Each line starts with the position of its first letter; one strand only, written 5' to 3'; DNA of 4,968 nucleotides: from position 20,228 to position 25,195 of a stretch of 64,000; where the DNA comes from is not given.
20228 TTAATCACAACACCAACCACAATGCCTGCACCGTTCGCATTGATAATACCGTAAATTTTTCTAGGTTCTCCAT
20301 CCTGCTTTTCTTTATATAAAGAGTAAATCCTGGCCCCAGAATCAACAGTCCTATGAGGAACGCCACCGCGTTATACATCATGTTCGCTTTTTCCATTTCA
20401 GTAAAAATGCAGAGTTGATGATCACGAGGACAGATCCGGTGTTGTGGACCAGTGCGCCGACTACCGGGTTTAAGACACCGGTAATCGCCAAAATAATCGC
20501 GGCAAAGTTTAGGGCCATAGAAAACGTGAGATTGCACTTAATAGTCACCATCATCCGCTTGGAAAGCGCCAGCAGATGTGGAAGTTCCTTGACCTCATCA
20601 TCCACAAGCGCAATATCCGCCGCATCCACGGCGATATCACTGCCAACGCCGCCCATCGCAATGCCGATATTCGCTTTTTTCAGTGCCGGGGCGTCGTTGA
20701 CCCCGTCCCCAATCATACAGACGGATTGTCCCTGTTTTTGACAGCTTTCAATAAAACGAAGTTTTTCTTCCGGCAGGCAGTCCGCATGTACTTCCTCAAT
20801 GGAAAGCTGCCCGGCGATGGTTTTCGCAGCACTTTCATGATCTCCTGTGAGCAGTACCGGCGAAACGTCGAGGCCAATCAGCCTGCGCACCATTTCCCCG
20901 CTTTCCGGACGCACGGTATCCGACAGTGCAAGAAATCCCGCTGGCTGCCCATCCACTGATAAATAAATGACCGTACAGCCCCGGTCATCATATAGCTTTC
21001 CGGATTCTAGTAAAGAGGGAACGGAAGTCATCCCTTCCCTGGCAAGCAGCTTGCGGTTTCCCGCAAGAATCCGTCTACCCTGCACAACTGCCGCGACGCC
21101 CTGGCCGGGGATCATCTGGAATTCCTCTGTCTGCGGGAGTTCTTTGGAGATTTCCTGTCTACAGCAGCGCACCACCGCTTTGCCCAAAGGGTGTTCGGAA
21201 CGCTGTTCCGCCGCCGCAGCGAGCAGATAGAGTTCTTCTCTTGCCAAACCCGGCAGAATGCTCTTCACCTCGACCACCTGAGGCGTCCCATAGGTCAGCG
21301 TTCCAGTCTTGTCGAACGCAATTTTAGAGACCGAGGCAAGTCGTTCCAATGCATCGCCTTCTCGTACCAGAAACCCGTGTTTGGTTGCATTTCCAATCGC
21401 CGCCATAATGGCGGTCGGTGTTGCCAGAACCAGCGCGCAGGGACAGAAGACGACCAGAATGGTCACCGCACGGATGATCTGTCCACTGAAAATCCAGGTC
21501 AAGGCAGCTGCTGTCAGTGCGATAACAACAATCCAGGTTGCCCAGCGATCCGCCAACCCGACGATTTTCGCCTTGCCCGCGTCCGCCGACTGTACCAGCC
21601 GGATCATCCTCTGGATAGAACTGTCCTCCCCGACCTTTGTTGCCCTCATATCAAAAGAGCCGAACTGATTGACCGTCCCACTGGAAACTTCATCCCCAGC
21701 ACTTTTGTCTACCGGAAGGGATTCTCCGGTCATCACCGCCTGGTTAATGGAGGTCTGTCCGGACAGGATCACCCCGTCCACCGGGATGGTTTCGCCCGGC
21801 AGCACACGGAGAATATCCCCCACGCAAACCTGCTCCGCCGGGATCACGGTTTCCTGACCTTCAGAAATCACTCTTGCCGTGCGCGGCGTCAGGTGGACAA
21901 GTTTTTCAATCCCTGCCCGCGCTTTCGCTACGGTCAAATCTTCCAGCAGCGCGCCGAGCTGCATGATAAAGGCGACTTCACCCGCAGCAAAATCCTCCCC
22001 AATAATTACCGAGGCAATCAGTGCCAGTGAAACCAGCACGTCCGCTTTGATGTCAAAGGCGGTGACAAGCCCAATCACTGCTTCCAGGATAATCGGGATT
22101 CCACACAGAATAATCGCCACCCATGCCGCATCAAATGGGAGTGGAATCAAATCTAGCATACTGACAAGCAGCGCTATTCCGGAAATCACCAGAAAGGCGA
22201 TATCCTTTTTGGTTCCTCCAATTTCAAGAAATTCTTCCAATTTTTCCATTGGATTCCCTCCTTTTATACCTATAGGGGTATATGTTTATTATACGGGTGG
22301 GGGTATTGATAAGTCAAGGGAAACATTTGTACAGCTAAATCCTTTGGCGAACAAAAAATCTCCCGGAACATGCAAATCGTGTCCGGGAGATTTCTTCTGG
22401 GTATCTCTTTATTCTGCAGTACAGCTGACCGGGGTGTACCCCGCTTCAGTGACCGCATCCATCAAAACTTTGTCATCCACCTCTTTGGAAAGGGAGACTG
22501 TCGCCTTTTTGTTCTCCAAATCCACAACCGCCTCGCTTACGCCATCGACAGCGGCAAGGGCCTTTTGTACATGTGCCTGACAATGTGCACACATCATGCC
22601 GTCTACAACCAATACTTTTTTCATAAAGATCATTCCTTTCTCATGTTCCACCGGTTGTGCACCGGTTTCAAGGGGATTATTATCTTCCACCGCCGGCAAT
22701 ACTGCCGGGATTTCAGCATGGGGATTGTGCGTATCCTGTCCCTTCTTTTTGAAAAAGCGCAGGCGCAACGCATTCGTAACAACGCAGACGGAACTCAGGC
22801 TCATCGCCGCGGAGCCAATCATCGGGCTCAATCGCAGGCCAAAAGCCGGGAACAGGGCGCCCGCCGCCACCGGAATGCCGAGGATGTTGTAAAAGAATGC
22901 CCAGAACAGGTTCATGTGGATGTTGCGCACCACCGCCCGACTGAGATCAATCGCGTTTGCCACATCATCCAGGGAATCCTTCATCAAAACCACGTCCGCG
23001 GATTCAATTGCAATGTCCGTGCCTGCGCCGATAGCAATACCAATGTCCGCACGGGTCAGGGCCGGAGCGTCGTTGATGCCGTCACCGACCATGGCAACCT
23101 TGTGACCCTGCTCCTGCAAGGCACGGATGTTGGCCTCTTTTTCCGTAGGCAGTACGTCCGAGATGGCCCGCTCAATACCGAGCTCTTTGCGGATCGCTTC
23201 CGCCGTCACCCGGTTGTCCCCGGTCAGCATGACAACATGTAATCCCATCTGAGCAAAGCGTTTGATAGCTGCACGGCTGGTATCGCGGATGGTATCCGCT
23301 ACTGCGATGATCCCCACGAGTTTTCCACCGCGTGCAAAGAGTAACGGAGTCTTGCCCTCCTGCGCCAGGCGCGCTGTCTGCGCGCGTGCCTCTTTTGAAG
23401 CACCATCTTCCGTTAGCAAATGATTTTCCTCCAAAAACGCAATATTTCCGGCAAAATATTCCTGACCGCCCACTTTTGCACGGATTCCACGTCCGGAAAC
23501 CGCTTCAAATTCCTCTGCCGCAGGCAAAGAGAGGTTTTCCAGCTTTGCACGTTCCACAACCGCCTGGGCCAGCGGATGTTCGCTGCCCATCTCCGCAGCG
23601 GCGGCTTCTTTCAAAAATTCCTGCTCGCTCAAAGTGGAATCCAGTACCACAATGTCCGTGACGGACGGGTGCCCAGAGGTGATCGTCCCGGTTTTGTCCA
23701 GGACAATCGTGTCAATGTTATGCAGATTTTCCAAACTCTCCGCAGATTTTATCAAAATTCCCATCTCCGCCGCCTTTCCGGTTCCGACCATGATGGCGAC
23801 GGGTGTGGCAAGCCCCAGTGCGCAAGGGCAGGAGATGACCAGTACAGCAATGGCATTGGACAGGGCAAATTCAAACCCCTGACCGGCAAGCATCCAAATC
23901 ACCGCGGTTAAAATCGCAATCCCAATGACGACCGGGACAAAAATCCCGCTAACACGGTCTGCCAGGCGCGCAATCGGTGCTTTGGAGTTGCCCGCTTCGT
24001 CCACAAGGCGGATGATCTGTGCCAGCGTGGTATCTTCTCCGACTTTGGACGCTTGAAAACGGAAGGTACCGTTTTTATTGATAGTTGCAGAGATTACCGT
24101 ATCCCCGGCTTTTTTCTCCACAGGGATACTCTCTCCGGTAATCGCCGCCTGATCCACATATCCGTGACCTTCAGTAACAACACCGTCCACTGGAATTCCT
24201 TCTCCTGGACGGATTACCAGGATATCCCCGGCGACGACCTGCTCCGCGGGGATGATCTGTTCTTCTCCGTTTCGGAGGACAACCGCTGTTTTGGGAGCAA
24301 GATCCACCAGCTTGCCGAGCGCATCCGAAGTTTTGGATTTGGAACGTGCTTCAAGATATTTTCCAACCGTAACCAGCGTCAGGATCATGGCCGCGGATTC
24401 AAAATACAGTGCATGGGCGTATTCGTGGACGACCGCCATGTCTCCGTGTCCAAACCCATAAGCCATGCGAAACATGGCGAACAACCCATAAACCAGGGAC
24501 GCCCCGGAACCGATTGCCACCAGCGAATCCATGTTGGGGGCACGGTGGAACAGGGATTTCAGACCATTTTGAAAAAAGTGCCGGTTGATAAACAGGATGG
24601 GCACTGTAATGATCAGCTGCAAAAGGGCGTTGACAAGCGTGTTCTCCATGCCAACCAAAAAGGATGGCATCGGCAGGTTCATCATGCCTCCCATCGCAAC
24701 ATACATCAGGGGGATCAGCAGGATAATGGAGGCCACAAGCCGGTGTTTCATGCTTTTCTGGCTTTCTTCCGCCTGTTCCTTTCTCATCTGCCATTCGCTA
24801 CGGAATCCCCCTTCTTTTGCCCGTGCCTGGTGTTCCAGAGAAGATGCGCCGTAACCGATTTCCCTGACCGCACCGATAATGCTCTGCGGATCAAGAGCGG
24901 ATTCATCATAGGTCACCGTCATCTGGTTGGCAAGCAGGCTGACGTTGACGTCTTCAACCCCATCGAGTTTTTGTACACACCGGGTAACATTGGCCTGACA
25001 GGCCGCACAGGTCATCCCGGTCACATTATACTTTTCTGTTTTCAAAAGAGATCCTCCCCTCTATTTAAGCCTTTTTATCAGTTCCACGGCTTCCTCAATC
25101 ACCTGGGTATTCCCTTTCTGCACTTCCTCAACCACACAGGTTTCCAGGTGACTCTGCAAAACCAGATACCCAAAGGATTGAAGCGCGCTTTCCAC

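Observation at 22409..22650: CopA carries an in-frame C-terminal CopZ-like HMA domain, with a vestigial ribosome-binding site and ATG preserved at the junction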

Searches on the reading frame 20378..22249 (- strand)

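Call 3: search_protein_families(library=pfam, proteins=[window:20378-22249:-], max_evalue=0.01)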
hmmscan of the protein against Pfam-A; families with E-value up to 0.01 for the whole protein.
window:20378-22249:- (623 aa): 3 families
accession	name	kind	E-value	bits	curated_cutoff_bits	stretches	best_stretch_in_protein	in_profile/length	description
PF00122.25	E1-E2_ATPase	-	1.1e-51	175.4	28.1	1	120-291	2-181/181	E1-E2 ATPase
PF00702.32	Hydrolase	-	2.3e-28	100.3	26.4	1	310-527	4-191/191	haloacid dehalogenase-like hydrolase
PF08282.18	Hydrolase_3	-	0.0027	17.9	20.9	1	504-544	200-239/255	haloacid dehalogenase-like hydrolase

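Call 4: search_protein_families(library=ncbifam, proteins=[window:20378-22249:-], max_evalue=0.001)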
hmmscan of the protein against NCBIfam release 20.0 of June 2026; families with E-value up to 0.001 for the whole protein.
window:20378-22249:- (623 aa): 21 families
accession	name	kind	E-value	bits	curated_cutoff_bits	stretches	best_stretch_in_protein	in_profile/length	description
TIGR01525.1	ATPase-IB_hvy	subfamily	3e-170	567.8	346.25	1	70-616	2-560/560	heavy metal translocating P-type ATPase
TIGR01512.1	ATPase-IB2_Cd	subfamily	1.3e-139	466.1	313.5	2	70-401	2-306/494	cadmium family heavy metal-translocating P-type ATPase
TIGR01511.1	ATPase-IB1_Cu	subfamily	2e-127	426.3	397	1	72-616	27-541/542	copper-translocating P-type ATPase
NF007952.0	PRK10671.1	equivalog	1.7e-115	387.1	1316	1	95-620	299-835/838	copper-exporting P-type ATPase CopA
NF008262.1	PRK11033.1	equivalog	6.3e-115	385.3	1005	1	22-619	129-730/731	zinc/cadmium/mercury/lead-transporting ATPase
NF033775.1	P_type_ZntA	exception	5e-100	335.9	1240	1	33-618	145-730/732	Zn(II)/Cd(II)/Pb(II) translocating P-type ATPase ZntA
TIGR01494.1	ATPase_P-type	subfamily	1.6e-80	270.9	62.3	1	93-593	3-465/478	HAD-IC family P-type ATPase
TIGR01497.1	kdpB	equivalog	2e-48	165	527.9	1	108-598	91-601/675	potassium-transporting ATPase subunit KdpB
TIGR01647.1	ATPase-IIIA_H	equivalog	1.9e-46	158.7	615.5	2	92-376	61-355/755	plasma-membrane proton-efflux P-type ATPase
TIGR01517.1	ATPase-IIB_Ca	equivalog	2e-41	142.1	507.05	2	487-593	607-712/882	calcium-translocating P-type ATPase, PMCA-type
NF010609.0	PRK14010.1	equivalog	2.9e-41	141.4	1323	1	102-592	86-587/673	K(+)-transporting ATPase subunit B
TIGR01106.1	ATPase-IIC_X-K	subfamily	9.1e-33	113.2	946.1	2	485-579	661-755/997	Na,H/K antiporter P-type ATPase subunit alpha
TIGR01523.1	ATPase-IID_K-Na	equivalog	1.1e-32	112.6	645.05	3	487-592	671-776/997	potassium/sodium efflux P-type ATPase, fungal-type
TIGR01522.1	ATPase-IIA2_Ca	equivalog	1.2e-32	112.6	798.3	2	487-593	567-674/854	calcium-transporting P-type ATPase, PMR1-type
TIGR01657.1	P-ATPase-V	hypoth_equivalog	2.1e-27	95.1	618.25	2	486-532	781-827/1055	ATP13A2 family polyamine export P-type ATPase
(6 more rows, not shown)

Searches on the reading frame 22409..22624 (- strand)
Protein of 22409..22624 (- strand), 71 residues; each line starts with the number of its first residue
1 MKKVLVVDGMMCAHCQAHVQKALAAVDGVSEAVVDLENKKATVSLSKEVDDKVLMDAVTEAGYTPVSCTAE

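Call 3: search_protein_families(library=pfam, proteins=[window:22409-22624:-], max_evalue=0.01)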
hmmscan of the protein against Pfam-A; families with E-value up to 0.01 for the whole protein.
window:22409-22624:- (71 aa): 2 families
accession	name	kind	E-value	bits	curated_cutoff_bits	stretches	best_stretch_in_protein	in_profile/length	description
PF00403.32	HMA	-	5.1e-15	56.1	24.8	1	7-64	4-62/62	Heavy-metal-associated domain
PF19803.4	DUF6286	-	0.0045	17.9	35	1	15-60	40-86/108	Family of unknown function (DUF6286)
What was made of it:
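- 22409..22624 (-): Nested copZ reading frame: a 71-aa HMA domain (GMMCAHC) plus stop codon. It is both the C-terminal domain of the fusion and the proposed free chaperone. Pfam HMA, E=5e-15 (call 3).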

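Call 4: search_protein_families(library=ncbifam, proteins=[window:22409-22624:-], max_evalue=0.001)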
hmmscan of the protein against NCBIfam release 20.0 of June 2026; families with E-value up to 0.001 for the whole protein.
window:22409-22624:- (71 aa): 13 families
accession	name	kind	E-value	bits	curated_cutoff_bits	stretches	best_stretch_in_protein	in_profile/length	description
NF047957.1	CopZ_AFE_1862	equivalog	1.4e-18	67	85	1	5-64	3-60/62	CopZ family metallochaperone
NF033795.1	chaper_CopZ_Bs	exception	1.6e-14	53.8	91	1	2-64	1-64/66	copper chaperone CopZ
NF033794.2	chaper_CopZ_Eh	exception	2.1e-14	53.4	95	1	2-64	1-64/68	copper chaperone CopZ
TIGR00003.1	TIGR00003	subfamily_domain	4.2e-13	49.3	62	1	2-64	1-64/66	copper ion binding protein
NF010311.1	PRK13748.1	subfamily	2.4e-12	46.5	600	1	5-65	3-63/560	mercury(II) reductase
NF041115.1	UxxU_metal_bind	equivalog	2.9e-12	46.6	95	1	3-64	6-68/74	metal-binding (seleno)protein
NF007952.0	PRK10671.1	equivalog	2e-11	42.8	1316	1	5-64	107-164/838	copper-exporting P-type ATPase CopA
TIGR02052.1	MerP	equivalog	1e-10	41.9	92.55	1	5-64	27-87/92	mercury resistance system periplasmic binding protein MerP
NF033781.1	chaper_CopP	exception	2.2e-10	40.6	112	1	2-64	1-63/65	copper-binding metallochaperone CopP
NF045683.1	MerT_CopZ_Se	exception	8.4e-10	38.5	375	1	5-65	166-227/235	MerT/CopZ fusion-like heavy metal transport selenoprotein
NF033556.1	MerTP_fusion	equivalog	1.6e-09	37.6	180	1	5-64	124-184/186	mercuric transport protein MerTP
NF033775.1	P_type_ZntA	exception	2.1e-06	26.3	1240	1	6-66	53-112/732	Zn(II)/Cd(II)/Pb(II) translocating P-type ATPase ZntA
NF008262.1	PRK11033.1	equivalog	4.1e-06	25.5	1005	1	5-64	45-103/731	zinc/cadmium/mercury/lead-transporting ATPase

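Call 16: search_solved_structures(query=window:22409-22624:-, max_evalue=0.001)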
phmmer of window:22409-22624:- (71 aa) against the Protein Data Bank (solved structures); distinct sequences matched with E-value up to 0.001: 31.
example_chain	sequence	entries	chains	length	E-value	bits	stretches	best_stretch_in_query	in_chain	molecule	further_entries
7xuk_A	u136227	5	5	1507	2.1e-16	62.5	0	5-62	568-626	Copper-transporting ATPase 2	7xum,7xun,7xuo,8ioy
7si3_A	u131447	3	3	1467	5.7e-14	54.8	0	5-47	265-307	P-type Cu(+) transporter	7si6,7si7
2rml_A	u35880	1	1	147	2.4e-11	46.6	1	5-67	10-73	Copper-transporting P-type ATPase copA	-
1p6t_A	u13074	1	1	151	3.9e-11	46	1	5-67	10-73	Potential copper-transporting ATPase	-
6ff2_A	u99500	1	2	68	3.5e-09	39.8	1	3-64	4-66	Copper chaperone CopZ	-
2xmw_A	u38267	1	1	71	5.1e-08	36.2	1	5-64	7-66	CATION-TRANSPORTING ATPASE PACS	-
2gcf_A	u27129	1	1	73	5.3e-08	36.1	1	5-64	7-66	Cation-transporting ATPase pacS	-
2ew9_A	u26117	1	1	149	9.8e-08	35.3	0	5-62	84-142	Copper-transporting ATPase 2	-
2rop_A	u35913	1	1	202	1.2e-07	34.9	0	5-57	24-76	Copper-transporting ATPase 2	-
1k0v_A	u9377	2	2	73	1.3e-07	34.9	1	2-64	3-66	CopZ | similar to mercuric transport protein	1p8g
2roe_A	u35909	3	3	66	1.6e-07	34.6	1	5-64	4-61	Heavy metal binding protein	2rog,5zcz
2qif_A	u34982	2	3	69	1.6e-07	34.6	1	2-64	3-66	Copper chaperone copZ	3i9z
4a48_A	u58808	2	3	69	2.7e-07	33.9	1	5-64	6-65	PROBABLE COPPER-TRANSPORTING ATPASE PACS | COPPER-TRANSPORTING ATPASE PACS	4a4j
8q73_A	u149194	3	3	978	3e-07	33.7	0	5-63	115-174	Copper-transporting ATPase HMA4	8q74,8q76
1afi_A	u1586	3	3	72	6e-07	32.8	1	4-64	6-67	MERP | MERCURIC TRANSPORT PROTEIN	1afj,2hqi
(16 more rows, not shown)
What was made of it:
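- Closest known: Archaeoglobus fulgidus CopA with N- and C-terminal metal-binding domains. Different: The sequence relation is weak (E=1.5e-4, call 16).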

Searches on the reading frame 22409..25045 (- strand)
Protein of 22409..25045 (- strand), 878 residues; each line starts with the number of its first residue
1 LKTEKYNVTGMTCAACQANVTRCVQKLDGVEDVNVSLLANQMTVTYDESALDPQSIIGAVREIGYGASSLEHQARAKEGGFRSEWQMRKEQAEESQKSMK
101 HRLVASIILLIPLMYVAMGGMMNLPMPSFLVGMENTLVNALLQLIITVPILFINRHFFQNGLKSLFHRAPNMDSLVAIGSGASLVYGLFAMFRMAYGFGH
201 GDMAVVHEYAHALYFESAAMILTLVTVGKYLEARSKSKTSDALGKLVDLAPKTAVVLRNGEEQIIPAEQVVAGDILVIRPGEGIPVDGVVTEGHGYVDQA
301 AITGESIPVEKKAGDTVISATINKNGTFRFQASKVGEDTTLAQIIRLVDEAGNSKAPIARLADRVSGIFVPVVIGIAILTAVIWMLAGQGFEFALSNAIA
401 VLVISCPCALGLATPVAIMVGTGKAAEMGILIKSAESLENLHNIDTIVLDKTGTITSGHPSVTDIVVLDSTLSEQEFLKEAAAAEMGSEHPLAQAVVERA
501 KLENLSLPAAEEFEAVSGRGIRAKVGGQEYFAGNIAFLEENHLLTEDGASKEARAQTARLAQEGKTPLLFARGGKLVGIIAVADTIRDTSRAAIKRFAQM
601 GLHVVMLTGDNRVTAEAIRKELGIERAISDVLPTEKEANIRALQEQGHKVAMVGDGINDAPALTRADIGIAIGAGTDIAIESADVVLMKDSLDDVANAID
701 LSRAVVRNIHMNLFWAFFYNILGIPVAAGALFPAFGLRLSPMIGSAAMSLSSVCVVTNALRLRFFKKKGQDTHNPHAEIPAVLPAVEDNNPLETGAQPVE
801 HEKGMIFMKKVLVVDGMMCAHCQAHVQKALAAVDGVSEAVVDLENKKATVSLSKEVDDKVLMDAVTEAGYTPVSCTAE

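Call 3: search_protein_families(library=pfam, proteins=[window:22409-25045:-], max_evalue=0.01)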
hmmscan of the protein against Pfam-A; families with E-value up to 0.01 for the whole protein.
window:22409-25045:- (878 aa): 8 families
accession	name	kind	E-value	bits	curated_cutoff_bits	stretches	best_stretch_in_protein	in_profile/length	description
PF00122.25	E1-E2_ATPase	-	2e-60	203.9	28.1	1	249-427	2-180/181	E1-E2 ATPase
PF00702.32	Hydrolase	-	6.4e-36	125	26.4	1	444-667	1-191/191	haloacid dehalogenase-like hydrolase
PF00403.32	HMA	-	5.8e-29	100.7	24.8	2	6-65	2-61/62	Heavy-metal-associated domain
PF08282.18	Hydrolase_3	-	5e-07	30.2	20.9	1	644-699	200-255/255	haloacid dehalogenase-like hydrolase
PF19991.5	HMA_2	-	0.00017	22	30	1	19-77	34-92/154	Heavy metal associated domain 2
PF19803.4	DUF6286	-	0.0005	20.9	35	0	822-866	40-85/108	Family of unknown function (DUF6286)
PF17936.7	Big_6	-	0.0016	19.1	27.6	1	302-355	22-74/83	Bacterial Ig domain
PF12710.13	HAD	-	0.0037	18.1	27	0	551-663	51-188/189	haloacid dehalogenase-like hydrolase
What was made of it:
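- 24851..25030 (-): N-terminal HMA domain of the pump (residues 6-65, GMTCAAC). Pfam HMA (call 3).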

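Call 4: search_protein_families(library=ncbifam, proteins=[window:22409-25045:-], max_evalue=0.001)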
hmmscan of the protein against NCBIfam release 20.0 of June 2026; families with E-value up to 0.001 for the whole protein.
window:22409-25045:- (878 aa): 37 families (the best 25 are shown)
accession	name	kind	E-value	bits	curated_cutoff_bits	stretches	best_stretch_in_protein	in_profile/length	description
NF007952.0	PRK10671.1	equivalog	1.1e-213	711.9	1316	2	7-768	108-837/838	copper-exporting P-type ATPase CopA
TIGR01525.1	ATPase-IB_hvy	subfamily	1.6e-192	641.3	346.25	1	172-762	1-560/560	heavy metal translocating P-type ATPase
TIGR01511.1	ATPase-IB1_Cu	subfamily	1.8e-178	594.8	397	1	155-763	3-542/542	copper-translocating P-type ATPase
NF008262.1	PRK11033.1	equivalog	9.3e-135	450.8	1005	3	217-762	197-727/731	zinc/cadmium/mercury/lead-transporting ATPase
NF033775.1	P_type_ZntA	exception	1.7e-121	406.8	1240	3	217-762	202-728/732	Zn(II)/Cd(II)/Pb(II) translocating P-type ATPase ZntA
TIGR01512.1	ATPase-IB2_Cd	subfamily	2.4e-120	402.6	313.5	2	213-534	17-303/494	cadmium family heavy metal-translocating P-type ATPase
TIGR01494.1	ATPase_P-type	subfamily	5.7e-96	321.8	62.3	1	220-732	1-465/478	HAD-IC family P-type ATPase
TIGR01647.1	ATPase-IIIA_H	equivalog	1.7e-63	215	615.5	2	215-628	55-485/755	plasma-membrane proton-efflux P-type ATPase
TIGR01497.1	kdpB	equivalog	1.7e-56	191.7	527.9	1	233-690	89-551/675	potassium-transporting ATPase subunit KdpB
NF010609.0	PRK14010.1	equivalog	4.6e-51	173.8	1323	1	229-688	80-544/673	K(+)-transporting ATPase subunit B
TIGR01522.1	ATPase-IIA2_Ca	equivalog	6.4e-43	146.6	798.3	3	219-470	88-345/854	calcium-transporting P-type ATPase, PMR1-type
TIGR01517.1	ATPase-IIB_Ca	equivalog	1.1e-41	143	507.05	3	252-472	156-388/882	calcium-translocating P-type ATPase, PMCA-type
TIGR01116.1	ATPase-IIA1_Ca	equivalog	5.9e-39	133.8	703.4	2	576-710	457-606/799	calcium-translocating P-type ATPase, SERCA-type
TIGR01106.1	ATPase-IIC_X-K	subfamily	2.5e-38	131.6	946.1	3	223-466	112-366/997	Na,H/K antiporter P-type ATPase subunit alpha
TIGR01657.1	P-ATPase-V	hypoth_equivalog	3.9e-34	117.4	618.25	3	214-313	192-292/1055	ATP13A2 family polyamine export P-type ATPase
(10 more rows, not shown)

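Call 5: find_homologous_proteins(query=window:22409-25045:-, max_evalue=1e-50)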
Query window:22409-25045:- (878 aa): 8000 proteins with E <= 1e-50 among 8000 candidates; the best 120 are listed.
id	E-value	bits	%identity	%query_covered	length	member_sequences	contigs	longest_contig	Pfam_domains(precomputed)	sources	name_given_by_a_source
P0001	0.0e+0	1907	100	100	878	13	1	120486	PF00403.33,PF00702.33,PF08282.19,PF00122.26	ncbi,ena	-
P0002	0.0e+0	1822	95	100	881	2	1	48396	PF00403.33,PF00702.33,PF08282.19,PF00122.26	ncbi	-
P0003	0.0e+0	1806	94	100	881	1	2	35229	PF00403.33,PF00702.33,PF08282.19,PF19991.6,PF00122.26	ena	-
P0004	0.0e+0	1805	94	100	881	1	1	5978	PF00403.33,PF00702.33,PF08282.19,PF19991.6,PF00122.26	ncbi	-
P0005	0.0e+0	1804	94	100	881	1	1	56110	PF00403.33,PF00702.33,PF08282.19,PF00122.26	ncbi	-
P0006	0.0e+0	1698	90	99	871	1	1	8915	PF00403.33,PF00702.33,PF08282.19,PF00122.26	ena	-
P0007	0.0e+0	1577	82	100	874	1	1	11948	PF00403.33,PF00702.33,PF08282.19,PF00122.26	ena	-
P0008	0.0e+0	1570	82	100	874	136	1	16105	PF00403.33,PF00702.33,PF08282.19,PF00122.26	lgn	-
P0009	0.0e+0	1560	81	100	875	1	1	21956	PF00403.33,PF00702.33,PF08282.19,PF00122.26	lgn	-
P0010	0.0e+0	1559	82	100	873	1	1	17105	PF00403.33,PF00702.33,PF08282.19,PF00122.26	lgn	-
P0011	0.0e+0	1556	82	100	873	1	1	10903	PF00403.33,PF00702.33,PF08282.19,PF00122.26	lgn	-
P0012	0.0e+0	1555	82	100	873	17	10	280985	PF00403.33,PF00702.33,PF08282.19,PF00122.26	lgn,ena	-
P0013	0.0e+0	1555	82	100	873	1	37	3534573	PF00403.33,PF00702.33,PF08282.19,PF00122.26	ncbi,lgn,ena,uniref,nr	ncbi:heavy metal translocating P-type ATPase [Anaeromassilibacillus sp. Marseille-P3371]|uniref:heav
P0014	0.0e+0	1555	82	100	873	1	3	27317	PF00403.33,PF00702.33,PF08282.19,PF00122.26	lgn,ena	-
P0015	0.0e+0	1555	81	100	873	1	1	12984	PF00403.33,PF00702.33,PF08282.19,PF00122.26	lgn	-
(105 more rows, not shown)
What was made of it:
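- The 120 best homologues are all 863-883 aa (call 5).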

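Call 48: list_cluster_members(proteins=[P0001])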
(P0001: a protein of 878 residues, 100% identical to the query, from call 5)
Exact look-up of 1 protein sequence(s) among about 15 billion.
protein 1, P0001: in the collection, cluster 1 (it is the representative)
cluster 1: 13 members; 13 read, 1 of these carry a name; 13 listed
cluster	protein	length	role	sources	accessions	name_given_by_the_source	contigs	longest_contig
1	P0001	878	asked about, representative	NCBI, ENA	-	-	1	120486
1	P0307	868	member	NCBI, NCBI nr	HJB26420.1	MAG TPA: heavy metal translocating P-type ATPase [Firmicutes bacterium] | heavy metal translocating P-type ATPase [Bacillota bacterium]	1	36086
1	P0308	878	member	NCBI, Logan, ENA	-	-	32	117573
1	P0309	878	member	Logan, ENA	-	-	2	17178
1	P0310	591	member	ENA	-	-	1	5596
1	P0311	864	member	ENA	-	-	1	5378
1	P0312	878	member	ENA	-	-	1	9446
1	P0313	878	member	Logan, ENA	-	-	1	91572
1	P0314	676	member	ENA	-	-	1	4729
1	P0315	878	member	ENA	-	-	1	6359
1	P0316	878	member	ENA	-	-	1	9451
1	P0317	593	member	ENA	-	-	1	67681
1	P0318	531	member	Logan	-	-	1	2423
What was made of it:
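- The same 878-aa protein appears in independent assemblies (call 48). The identical 878-aa protein occurs in several independent assemblies (call 48).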
